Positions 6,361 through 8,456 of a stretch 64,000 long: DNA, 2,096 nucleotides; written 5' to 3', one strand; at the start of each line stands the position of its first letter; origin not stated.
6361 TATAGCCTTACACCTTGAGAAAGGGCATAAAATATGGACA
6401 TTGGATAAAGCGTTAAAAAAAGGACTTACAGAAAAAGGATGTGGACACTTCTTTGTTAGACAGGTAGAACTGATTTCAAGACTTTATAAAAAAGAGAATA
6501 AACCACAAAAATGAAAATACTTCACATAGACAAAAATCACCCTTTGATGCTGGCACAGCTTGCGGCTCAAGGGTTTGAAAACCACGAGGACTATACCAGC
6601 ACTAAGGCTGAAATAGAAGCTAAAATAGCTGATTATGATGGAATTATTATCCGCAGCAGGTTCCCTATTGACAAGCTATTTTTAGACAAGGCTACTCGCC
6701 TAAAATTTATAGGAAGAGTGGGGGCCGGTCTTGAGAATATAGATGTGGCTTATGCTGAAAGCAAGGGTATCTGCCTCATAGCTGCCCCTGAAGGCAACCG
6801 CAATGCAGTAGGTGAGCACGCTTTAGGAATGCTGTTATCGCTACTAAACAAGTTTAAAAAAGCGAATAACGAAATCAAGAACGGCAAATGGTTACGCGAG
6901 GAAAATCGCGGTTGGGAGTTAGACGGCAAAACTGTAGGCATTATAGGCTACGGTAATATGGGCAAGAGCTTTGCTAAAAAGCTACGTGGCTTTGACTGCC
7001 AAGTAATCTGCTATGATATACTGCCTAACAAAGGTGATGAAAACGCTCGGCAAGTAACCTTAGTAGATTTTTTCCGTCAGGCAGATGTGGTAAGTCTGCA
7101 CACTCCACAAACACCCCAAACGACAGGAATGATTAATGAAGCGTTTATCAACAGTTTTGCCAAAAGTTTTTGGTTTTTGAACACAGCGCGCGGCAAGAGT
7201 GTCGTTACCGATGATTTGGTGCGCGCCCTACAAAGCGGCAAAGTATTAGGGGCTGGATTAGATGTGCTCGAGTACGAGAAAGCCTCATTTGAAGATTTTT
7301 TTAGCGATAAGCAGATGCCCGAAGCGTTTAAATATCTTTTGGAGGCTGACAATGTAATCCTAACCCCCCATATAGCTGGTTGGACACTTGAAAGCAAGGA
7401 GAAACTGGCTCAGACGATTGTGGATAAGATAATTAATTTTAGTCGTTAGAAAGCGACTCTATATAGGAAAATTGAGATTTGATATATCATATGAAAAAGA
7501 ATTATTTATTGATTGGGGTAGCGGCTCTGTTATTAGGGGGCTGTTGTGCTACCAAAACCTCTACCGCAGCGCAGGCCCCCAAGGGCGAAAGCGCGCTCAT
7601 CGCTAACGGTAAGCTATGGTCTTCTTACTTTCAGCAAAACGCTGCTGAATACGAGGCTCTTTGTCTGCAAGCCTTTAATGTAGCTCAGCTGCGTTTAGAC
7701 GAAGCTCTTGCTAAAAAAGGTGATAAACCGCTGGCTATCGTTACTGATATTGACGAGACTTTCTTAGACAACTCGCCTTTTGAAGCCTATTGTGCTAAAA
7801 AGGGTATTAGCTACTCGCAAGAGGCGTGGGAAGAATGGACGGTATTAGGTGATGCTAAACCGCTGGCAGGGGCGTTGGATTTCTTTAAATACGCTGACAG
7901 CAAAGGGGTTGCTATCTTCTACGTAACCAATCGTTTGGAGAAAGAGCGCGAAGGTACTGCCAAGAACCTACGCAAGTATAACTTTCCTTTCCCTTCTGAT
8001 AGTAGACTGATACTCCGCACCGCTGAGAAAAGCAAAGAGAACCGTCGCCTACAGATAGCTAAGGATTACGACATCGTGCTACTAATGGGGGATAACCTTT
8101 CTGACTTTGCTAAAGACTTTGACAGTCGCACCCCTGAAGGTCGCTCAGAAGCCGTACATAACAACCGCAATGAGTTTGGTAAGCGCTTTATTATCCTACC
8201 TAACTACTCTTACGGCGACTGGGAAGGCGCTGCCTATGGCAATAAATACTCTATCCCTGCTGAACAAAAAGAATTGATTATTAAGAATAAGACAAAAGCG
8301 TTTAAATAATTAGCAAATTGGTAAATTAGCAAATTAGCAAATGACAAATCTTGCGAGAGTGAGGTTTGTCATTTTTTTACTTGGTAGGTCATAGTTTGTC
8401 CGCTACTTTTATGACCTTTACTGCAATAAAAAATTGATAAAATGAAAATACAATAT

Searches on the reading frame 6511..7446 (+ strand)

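Call 82: search_protein_families(library=pfam, proteins=[window:6511-7446:+], max_evalue=0.00001)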
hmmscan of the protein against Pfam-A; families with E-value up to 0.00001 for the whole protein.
window:6511-7446:+ (312 aa): 2 families
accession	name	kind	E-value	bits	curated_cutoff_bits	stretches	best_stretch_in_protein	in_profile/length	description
PF02826.25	2-Hacid_dh_C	-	1.5e-50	171.5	25.1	1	105-289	1-178/178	D-isomer specific 2-hydroxyacid dehydrogenase, NAD binding domain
PF00389.36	2-Hacid_dh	-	1.9e-22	79.8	24.6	1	21-310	19-123/134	D-isomer specific 2-hydroxyacid dehydrogenase, catalytic domain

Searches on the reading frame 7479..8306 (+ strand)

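Call 3: search_protein_families(library=pfam, proteins=[window:7479-8306:+], max_evalue=0.1)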
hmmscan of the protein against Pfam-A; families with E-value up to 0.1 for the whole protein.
window:7479-8306:+ (276 aa): 3 families
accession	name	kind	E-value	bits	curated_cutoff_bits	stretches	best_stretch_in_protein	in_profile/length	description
PF03767.20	Acid_phosphat_B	-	3.4e-48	164.6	27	1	51-248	49-230/230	HAD superfamily, subfamily IIIB (Acid phosphatase)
PF13344.12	Hydrolase_6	-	9.1e-06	26.1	27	1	124-175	11-62/101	Haloacid dehalogenase-like hydrolase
PF24694.1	LNS2_PITM1-3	-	0.021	15.3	27.7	1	124-171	18-65/124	PITM 1-3, LNS2 domain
